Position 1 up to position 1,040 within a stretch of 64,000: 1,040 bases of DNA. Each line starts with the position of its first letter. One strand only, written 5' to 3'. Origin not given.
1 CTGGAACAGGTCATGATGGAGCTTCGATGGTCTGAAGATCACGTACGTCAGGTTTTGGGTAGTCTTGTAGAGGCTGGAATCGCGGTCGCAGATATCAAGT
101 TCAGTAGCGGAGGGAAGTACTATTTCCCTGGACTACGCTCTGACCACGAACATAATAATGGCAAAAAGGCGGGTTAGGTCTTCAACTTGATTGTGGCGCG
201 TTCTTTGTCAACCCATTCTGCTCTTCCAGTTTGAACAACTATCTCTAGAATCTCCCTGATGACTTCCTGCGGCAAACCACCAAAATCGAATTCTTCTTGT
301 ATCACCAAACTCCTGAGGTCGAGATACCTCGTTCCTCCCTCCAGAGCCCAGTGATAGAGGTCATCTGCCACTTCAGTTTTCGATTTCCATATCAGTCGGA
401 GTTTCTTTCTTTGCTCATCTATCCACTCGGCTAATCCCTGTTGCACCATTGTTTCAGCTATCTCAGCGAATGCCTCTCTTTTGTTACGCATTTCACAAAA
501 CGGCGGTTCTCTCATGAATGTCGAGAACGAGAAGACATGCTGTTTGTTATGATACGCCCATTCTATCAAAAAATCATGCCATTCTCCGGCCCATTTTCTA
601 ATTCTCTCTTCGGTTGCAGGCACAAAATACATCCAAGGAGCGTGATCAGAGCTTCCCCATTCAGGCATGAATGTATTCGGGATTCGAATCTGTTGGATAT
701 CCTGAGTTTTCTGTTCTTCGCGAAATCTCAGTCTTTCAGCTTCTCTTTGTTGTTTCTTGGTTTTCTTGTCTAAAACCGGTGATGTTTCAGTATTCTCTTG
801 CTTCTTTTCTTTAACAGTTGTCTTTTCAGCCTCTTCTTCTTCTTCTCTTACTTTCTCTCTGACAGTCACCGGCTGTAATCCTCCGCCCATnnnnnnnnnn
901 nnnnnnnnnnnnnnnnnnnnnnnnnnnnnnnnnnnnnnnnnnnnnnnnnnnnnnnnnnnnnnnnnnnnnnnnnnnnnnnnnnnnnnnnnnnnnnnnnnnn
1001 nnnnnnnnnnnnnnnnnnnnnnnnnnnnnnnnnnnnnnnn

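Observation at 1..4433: Eukaryote-like ESCRT cluster: EAP30-like fragment, Vps25, Vps4 (MIT-AAA), ESCRT-III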

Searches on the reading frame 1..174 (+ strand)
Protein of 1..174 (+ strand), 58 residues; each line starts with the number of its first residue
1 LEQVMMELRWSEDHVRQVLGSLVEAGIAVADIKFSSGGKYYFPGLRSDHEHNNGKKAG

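Call 4: search_protein_families(library=pfam, proteins=[window:1-174:+], max_evalue=1)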
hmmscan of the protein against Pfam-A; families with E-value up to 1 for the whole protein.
window:1-174:+ (58 aa): 1 family
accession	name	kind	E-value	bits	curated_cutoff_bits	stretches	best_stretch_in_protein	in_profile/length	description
PF22560.2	GMT-wHTH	-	0.28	12.1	27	1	2-27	49-74/82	GMT-like wHTH domain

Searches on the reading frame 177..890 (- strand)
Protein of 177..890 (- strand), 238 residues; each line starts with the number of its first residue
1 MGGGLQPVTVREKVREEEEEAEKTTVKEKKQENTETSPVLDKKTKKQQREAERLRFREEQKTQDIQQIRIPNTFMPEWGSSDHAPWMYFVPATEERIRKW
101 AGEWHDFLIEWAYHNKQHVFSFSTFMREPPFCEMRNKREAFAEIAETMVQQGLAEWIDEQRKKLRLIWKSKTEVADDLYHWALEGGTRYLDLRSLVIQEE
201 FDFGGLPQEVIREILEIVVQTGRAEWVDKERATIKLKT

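Call 4: search_protein_families(library=pfam, proteins=[window:177-890:-], max_evalue=1)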
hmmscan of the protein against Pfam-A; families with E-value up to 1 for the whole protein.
window:177-890:- (238 aa): 1 family
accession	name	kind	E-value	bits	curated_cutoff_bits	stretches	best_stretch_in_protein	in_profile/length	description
PF05871.18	ESCRT-II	-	2.5e-12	47.7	27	2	98-186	18-112/138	ESCRT-II complex subunit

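Call 5: find_encoding_contigs(protein=window:177-890:-, flank=10000, max_places=6)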
Protein window:177-890:- (238 aa): no gene with exactly this product is on record in the collection.

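Call 7: find_related_loci(query=window:177-890:-, collection=genome_contigs, flank=10000)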
Query window:177-890:- (238 aa) in genome_contigs; peptide patterns used: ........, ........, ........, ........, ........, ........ (x = any residue, [..] = any of these).
345 stretches matched a pattern; 1 encode a relative of the query (tblastn E <= 1e-3); 1 distinct loci.
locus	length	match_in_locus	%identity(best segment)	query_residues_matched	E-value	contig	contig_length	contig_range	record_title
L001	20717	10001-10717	59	1-238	6e-90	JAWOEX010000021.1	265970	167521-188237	MAG: Candidatus Thorarchaeota archaeon isolate BLK6-1.bin.124 k191_2404597, whole genome shotgun sequence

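Call 9: search_protein_families(library=pfam, proteins=[L001:10720-11508:-, L001:6424-8016:+, L001:10022-10717:+, L001:17360-18241:+, L001:13007-13420:-], max_evalue=1)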
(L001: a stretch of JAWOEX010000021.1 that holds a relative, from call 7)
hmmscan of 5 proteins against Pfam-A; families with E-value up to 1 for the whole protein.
L001:10720-11508:- (263 aa): 3 families
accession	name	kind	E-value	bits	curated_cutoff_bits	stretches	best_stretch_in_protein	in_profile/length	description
PF04157.22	EAP30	-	1.6e-13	51.3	26.8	1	106-236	85-218/219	EAP30/Vps36 family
PF03997.17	VPS28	-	0.015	15.5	24.5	1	19-75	2-60/188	VPS28 protein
PF16365.12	EutK_C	-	0.046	14.1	27.5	1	191-231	2-42/52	Ethanolamine utilization protein EutK C-terminus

L001:6424-8016:+ (531 aa): 4 families
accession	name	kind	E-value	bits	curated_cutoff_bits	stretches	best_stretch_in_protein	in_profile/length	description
PF16854.11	VPS53_C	-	0.0058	17.6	24.7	0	216-257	33-74/89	Vacuolar protein sorting-associated protein 53 C-terminus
PF11605.14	Vps36_ESCRT-II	-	0.037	14.6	24.1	1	266-315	17-66/92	Vacuolar protein sorting protein 36 Vps36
PF07531.19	TAFH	-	0.17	12.3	27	0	477-505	20-48/90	NHR1 homology to TAF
PF09371.15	Tex_N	-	0.31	11.2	32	1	482-511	16-43/75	Tex-like protein N-terminal domain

L001:10022-10717:+ (232 aa): 1 family
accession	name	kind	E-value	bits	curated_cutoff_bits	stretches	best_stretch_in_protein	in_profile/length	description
PF05871.18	ESCRT-II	-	3.2e-10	40.8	27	1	92-181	18-113/138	ESCRT-II complex subunit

L001:17360-18241:+ (294 aa): 5 families
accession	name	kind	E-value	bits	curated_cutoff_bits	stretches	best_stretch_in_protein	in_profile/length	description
PF13240.11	Zn_Ribbon_1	-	0.00017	21.7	25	1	272-294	1-23/23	zinc-ribbon domain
PF13248.11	Zn_ribbon_3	-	0.004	17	27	1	276-294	8-26/26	zinc-ribbon domain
PF12773.13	DZR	-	0.0057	17.2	27.3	1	271-291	25-45/45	Double zinc ribbon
PF20881.2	G1_gp67_C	-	0.11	13.5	27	1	152-206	14-67/100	Phage G1 gp67, C-terminal domain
PF14369.11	Zn_ribbon_19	-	0.45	11.1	30.8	0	271-291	3-28/35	zinc-ribbon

L001:13007-13420:- (137 aa): 8 families
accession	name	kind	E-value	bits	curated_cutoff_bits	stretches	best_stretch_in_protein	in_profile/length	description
PF12802.13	MarR_2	-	7.7e-06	26.4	27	1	75-126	9-60/61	MarR family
PF13412.12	HTH_24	-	0.00041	20.3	21.9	1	76-117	8-48/48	Winged helix-turn-helix DNA-binding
PF01978.25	TrmB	-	0.012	15.9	25.6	1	77-131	14-63/68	Sugar-specific transcriptional regulator TrmB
PF09622.15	DUF2391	-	0.044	13.6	22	1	24-65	76-119/275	Putative integral membrane protein (DUF2391)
PF22381.2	Staph_reg_Sar_Rot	-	0.11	13.1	27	1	76-132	20-74/85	Transcriptional regulator SarA/Rot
PF01047.28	MarR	-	0.13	12.6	24.6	1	80-128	11-59/59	MarR family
PF06970.17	RepA_N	-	0.14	12.5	30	1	62-90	11-39/76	Replication initiator protein A (RepA) N-terminus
PF13463.12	HTH_27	-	0.15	12.8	22.2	1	76-132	8-64/68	Winged helix DNA-binding domain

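Call 14: search_solved_structures(query=window:177-890:-, max_evalue=1, show_alignments=1)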
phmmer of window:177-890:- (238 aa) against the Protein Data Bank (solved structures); distinct sequences matched with E-value up to 1: 4.
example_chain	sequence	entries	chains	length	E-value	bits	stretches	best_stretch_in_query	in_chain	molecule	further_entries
7pb9_A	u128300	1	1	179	2.1e-27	99.1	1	77-235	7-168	Tandem WH domains of Vps25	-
9uyv_A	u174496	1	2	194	3.3e-15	59.2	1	76-236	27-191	ESCRT-II complex subunit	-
3cuq_C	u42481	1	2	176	8.2e-05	25.2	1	84-227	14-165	Vacuolar protein-sorting-associated protein 25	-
2zme_C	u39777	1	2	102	0.32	13.4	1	84-169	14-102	Vacuolar protein-sorting-associated protein 25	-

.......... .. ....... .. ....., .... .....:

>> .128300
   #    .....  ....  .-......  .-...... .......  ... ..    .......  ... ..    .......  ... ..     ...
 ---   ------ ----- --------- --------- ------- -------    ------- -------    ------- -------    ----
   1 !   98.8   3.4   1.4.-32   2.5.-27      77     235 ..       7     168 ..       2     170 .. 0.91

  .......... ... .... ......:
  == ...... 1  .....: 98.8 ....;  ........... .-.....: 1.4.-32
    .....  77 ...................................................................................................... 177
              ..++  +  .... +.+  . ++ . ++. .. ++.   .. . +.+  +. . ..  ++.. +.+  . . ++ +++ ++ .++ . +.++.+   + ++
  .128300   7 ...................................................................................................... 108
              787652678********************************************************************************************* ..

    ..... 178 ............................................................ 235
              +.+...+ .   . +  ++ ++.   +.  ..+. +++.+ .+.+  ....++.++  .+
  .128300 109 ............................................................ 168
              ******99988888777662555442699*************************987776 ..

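Call 30: find_homologous_proteins(query=L001:10720-11508:-, max_evalue=0.001)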
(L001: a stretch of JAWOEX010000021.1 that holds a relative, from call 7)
Query L001:10720-11508:- (263 aa): 134 proteins with E <= 0.001 among 2321 candidates; the best 120 are listed.
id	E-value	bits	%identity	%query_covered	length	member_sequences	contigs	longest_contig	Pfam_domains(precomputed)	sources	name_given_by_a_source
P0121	1.2e-166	570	100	100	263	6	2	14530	PF04157.23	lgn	-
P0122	2.0e-146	504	87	100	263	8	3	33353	PF04157.23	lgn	-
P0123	7.2e-108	378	71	95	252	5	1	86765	PF04157.23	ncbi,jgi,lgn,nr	ncbi:hypothetical protein EU538_04700 [Candidatus Thorarchaeota archaeon]|jgi:hypothetical protein|n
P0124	1.7e-105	370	69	94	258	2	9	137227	PF04157.23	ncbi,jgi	ncbi:MAG: hypothetical protein ACXABZ_00235 [Candidatus Thorarchaeota archaeon]|jgi:hypothetical pro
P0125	2.1e-104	367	69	92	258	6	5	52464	PF04157.23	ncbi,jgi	ncbi:MAG: hypothetical protein ACXABD_07665 [Candidatus Thorarchaeota archaeon]|jgi:hypothetical pro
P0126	2.8e-104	366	69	94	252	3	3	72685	PF04157.23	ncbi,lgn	ncbi:MAG: hypothetical protein ACE5H4_05315 [Candidatus Thorarchaeota archaeon]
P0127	2.7e-103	363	69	93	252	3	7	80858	PF04157.23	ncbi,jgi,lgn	ncbi:MAG: hypothetical protein ACFFBJ_07195 [Promethearchaeota archaeon]|jgi:hypothetical protein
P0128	2.5e-102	360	68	94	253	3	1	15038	PF04157.23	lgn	-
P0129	2.6e-102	360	69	93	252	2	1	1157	PF04157.23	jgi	jgi:hypothetical protein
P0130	2.9e-102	359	70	93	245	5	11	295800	PF04157.23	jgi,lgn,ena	jgi:hypothetical protein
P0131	3.2e-102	359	68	94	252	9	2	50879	PF04157.23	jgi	jgi:hypothetical protein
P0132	3.3e-102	359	68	90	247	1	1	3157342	PF04157.23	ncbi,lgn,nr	ncbi:MAG: hypothetical protein JSW61_14610 [Candidatus Thorarchaeota archaeon]|nr:MAG: hypothetical 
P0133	3.6e-102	359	68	92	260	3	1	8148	PF04157.23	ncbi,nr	ncbi:MAG: hypothetical protein P1Q69_10300 [Candidatus Thorarchaeota archaeon]|nr:hypothetical prote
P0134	4.8e-102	359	68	94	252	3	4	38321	PF04157.23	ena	-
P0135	5.6e-102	359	67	93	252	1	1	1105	PF04157.23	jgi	jgi:hypothetical protein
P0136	6.0e-102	358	67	95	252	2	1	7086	PF04157.23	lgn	-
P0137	6.2e-102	358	67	93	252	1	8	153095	PF04157.23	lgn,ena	-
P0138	6.8e-102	358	67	93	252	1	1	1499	PF04157.23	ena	-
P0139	1.1e-101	358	69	91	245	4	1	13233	PF04157.23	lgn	-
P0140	1.3e-101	357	69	93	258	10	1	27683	PF04157.23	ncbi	ncbi:MAG: hypothetical protein ACW98U_08030, partial [Candidatus Thorarchaeota archaeon]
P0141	1.3e-101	357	68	92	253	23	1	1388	PF04157.23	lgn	-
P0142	1.4e-101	357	68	94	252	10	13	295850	PF04157.23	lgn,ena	-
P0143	1.5e-101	357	68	94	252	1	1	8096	PF04157.23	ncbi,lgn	ncbi:MAG: hypothetical protein ACFFCP_11040 [Promethearchaeota archaeon]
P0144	1.8e-101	357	68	94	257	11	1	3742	PF04157.23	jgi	jgi:hypothetical protein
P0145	1.9e-101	357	67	93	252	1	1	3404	PF04157.23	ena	-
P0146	2.0e-101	357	66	95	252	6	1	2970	PF04157.23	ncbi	-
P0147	2.4e-101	357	67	94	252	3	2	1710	PF04157.23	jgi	jgi:hypothetical protein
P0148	2.6e-101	356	67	93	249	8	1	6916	PF04157.23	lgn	-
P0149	2.6e-101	356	68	93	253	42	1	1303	PF04157.23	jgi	jgi:hypothetical protein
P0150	2.9e-101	356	68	94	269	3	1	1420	PF04157.23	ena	-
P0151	3.6e-101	356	67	94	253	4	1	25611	PF04157.23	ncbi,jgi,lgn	jgi:hypothetical protein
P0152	3.6e-101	356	66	94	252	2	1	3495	PF04157.23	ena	-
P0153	3.9e-101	356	67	93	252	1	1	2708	PF04157.23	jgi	jgi:hypothetical protein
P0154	4.1e-101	356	69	93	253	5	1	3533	PF04157.23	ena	-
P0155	4.1e-101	356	66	92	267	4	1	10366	PF04157.23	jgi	-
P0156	7.3e-101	355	68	93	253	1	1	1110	PF04157.23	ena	-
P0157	7.7e-101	355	67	95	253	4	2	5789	PF04157.23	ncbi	ncbi:MAG: hypothetical protein ACW96M_01245 [Candidatus Thorarchaeota archaeon]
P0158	8.0e-101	355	67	92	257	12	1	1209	PF04157.23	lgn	-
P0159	8.5e-101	355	69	90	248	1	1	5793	PF04157.23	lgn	-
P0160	9.3e-101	355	67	93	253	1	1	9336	PF04157.23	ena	-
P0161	9.9e-101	354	67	93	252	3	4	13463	PF04157.23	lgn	-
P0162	1.1e-100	354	67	94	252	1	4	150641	PF04157.23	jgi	jgi:hypothetical protein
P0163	1.4e-100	354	65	94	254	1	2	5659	PF04157.23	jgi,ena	jgi:hypothetical protein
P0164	1.4e-100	354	68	93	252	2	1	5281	PF04157.23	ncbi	-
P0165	1.5e-100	354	67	93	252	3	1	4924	PF04157.23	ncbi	-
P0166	1.6e-100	354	68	93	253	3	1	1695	PF04157.23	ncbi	-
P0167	1.7e-100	354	67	93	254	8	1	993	PF04157.23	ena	-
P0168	2.4e-100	353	67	93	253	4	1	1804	PF04157.23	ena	-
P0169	2.5e-100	353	66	94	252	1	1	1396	PF04157.23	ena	-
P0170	2.6e-100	353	68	92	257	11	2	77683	PF04157.23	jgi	jgi:hypothetical protein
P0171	2.7e-100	353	68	92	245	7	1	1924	PF04157.23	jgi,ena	-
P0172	2.8e-100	353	68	91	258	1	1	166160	PF04157.23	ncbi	-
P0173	3.0e-100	353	67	93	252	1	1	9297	PF04157.23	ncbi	-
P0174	3.4e-100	353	65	94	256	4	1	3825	PF04157.23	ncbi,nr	ncbi:hypothetical protein EU522_01015 [Candidatus Thorarchaeota archaeon]|nr:MAG: hypothetical prote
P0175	3.4e-100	353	68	93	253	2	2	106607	PF04157.23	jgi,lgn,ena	-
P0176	3.4e-100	353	67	93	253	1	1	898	PF04157.23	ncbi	-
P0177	4.0e-100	353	67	94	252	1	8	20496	PF04157.23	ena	-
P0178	4.4e-100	352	65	95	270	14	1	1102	PF04157.23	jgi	-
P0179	4.7e-100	352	66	93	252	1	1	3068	PF04157.23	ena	-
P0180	5.4e-100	352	66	95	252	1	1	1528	PF04157.23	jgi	jgi:hypothetical protein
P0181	6.0e-100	352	66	95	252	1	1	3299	PF04157.23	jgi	jgi:hypothetical protein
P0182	6.1e-100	352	67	93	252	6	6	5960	PF04157.23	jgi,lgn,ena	-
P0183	6.6e-100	352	67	93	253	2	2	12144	PF04157.23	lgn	-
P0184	8.4e-100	351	66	93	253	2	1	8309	PF04157.23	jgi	-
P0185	8.4e-100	351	67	93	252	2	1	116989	PF04157.23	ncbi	ncbi:MAG: hypothetical protein ACP6KW_01390 [Candidatus Thorarchaeota archaeon]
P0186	9.2e-100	351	67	94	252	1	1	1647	PF04157.23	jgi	-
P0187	9.3e-100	351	69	93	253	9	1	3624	PF04157.23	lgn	-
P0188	1.1e-99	351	67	94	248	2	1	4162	PF04157.23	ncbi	-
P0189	1.3e-99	351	67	90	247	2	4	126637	PF04157.23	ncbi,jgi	ncbi:MAG: hypothetical protein ACW99U_06965 [Candidatus Thorarchaeota archaeon]|jgi:hypothetical pro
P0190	1.3e-99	351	67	93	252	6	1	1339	PF04157.23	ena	-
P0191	1.3e-99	351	66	93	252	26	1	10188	PF04157.23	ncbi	-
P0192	1.5e-99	351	66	95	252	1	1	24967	PF04157.23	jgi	-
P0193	1.6e-99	351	66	93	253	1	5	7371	PF04157.23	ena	-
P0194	1.8e-99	350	67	94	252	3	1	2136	PF04157.23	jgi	jgi:hypothetical protein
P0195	1.9e-99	350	66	89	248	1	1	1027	PF04157.23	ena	-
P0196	1.9e-99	350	65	92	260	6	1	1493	PF04157.23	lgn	-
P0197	2.0e-99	350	65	91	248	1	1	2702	PF04157.23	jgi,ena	jgi:hypothetical protein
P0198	2.1e-99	350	67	93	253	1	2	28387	PF04157.23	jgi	jgi:hypothetical protein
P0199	2.2e-99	350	65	94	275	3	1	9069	PF04157.23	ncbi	ncbi:MAG: hypothetical protein ACFFDR_02725 [Candidatus Thorarchaeota archaeon]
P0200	2.8e-99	350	65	92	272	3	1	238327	PF04157.23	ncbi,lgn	-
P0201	3.0e-99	350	65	94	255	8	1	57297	PF04157.23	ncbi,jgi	-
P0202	3.4e-99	349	67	93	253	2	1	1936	PF04157.23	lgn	-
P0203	4.3e-99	349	65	95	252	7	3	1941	PF04157.23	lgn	-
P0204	7.8e-99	348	68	91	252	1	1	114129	PF04157.23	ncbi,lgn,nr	ncbi:MAG: hypothetical protein JW779_12735 [Candidatus Thorarchaeota archaeon]|nr:hypothetical prote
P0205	1.1e-98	348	66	90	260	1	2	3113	PF04157.23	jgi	jgi:hypothetical protein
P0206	1.2e-98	348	65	90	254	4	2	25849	PF04157.23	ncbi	ncbi:MAG: hypothetical protein ACTSUO_07880 [Candidatus Thorarchaeota archaeon]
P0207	1.2e-98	348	66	91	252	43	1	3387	PF04157.23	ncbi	-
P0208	1.2e-98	348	65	94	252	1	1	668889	PF04157.23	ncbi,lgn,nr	ncbi:MAG: hypothetical protein BAJATHORv1_10432 [Candidatus Thorarchaeota archaeon]|nr:MAG: hypothet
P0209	1.3e-98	348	64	92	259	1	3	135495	PF04157.23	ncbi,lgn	ncbi:MAG: hypothetical protein ACFFEF_00605 [Candidatus Thorarchaeota archaeon]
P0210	1.4e-98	347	66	93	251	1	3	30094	PF04157.23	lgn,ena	-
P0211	1.4e-98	347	67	91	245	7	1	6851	PF04157.23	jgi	jgi:hypothetical protein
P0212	1.9e-98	347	64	94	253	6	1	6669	PF04157.23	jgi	-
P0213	2.0e-98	347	68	91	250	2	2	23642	PF04157.23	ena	-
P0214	2.2e-98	347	65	93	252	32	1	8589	PF04157.23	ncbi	-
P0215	2.3e-98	347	66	94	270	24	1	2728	PF04157.23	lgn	-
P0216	2.7e-98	347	65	92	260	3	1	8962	PF04157.23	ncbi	-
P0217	3.9e-98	346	64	95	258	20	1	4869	PF04157.23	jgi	-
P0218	4.2e-98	346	66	90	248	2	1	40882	PF04157.23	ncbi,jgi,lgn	-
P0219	7.4e-98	345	65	91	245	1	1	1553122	PF04157.23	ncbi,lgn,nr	ncbi:MAG: EAP30/Vps36 family vacuolar-sorting protein [Candidatus Thorarchaeota archaeon]|nr:EAP30/V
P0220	9.8e-98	345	66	93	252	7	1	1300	PF04157.23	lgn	-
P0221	7.7e-97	342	67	94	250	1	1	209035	PF04157.23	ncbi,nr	ncbi:MAG: hypothetical protein GF411_11705 [Candidatus Lokiarchaeota archaeon]|nr:hypothetical prote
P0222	8.7e-97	342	64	93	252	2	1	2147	PF04157.23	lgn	-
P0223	9.7e-97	341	66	93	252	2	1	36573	PF04157.23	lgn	-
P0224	1.3e-96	341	65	92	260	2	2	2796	PF04157.23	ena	-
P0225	1.3e-96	341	65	94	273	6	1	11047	PF04157.23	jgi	jgi:hypothetical protein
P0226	1.6e-96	341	64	91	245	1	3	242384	PF04157.23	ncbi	ncbi:MAG: hypothetical protein ACTSYL_00910 [Candidatus Thorarchaeota archaeon]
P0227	3.1e-96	340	65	93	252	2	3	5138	PF04157.23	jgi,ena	jgi:hypothetical protein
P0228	6.5e-96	339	65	90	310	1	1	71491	PF04157.23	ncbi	-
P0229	1.7e-95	337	63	95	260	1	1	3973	PF04157.23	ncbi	-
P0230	4.5e-95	336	69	87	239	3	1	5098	PF04157.23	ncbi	-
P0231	2.3e-94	334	65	91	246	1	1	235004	PF04157.23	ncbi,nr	ncbi:MAG: hypothetical protein HXY34_03150 [Candidatus Thorarchaeota archaeon]|nr:hypothetical prote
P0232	4.8e-94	333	63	94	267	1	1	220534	PF04157.23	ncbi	-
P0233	1.2e-93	331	63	90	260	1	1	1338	PF04157.23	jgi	jgi:hypothetical protein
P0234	1.3e-92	328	64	94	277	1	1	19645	PF04157.23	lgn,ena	-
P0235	3.5e-92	326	63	91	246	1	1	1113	PF04157.23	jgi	jgi:hypothetical protein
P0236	2.1e-91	324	65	91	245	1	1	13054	PF04157.23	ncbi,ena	-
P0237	2.5e-91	324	67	85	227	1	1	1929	PF04157.23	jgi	jgi:hypothetical protein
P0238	6.1e-91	322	62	92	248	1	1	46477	PF04157.23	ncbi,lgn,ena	-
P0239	1.8e-89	318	59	91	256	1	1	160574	PF04157.23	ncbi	-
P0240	3.4e-89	317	60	95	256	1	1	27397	PF04157.23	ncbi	-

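Call 33: find_encoding_contigs(protein=P0122, flank=10000, max_places=3)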
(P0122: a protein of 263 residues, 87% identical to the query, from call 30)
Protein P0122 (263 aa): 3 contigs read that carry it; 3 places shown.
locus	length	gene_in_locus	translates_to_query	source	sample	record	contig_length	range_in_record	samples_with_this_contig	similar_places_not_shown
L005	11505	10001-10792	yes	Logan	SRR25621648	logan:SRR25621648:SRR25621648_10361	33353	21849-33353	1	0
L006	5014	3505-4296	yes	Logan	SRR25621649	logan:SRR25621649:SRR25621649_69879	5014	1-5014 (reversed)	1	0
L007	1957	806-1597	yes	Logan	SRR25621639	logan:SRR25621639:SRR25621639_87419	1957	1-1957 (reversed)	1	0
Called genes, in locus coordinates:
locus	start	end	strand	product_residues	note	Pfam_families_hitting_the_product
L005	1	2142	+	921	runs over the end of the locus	PF03104:DNA_pol_B_exo1, PF00136:DNA_pol_B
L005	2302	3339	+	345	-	-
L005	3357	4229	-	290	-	-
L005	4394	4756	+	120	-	-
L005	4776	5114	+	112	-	-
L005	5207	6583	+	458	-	PF00202:Aminotran_3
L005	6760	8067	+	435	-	PF01555:N6_N4_Mtase (faint)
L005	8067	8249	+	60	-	-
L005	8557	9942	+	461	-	PF01336:tRNA_anti-codon, PF00152:tRNA-synt_2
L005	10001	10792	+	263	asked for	PF04157:EAP30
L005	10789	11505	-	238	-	?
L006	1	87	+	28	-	?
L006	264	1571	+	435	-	PF01555:N6_N4_Mtase (faint)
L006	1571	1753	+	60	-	-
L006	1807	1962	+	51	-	-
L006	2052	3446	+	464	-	PF01336:tRNA_anti-codon, PF00152:tRNA-synt_2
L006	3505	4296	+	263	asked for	PF04157:EAP30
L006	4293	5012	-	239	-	?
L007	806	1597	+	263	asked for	PF04157:EAP30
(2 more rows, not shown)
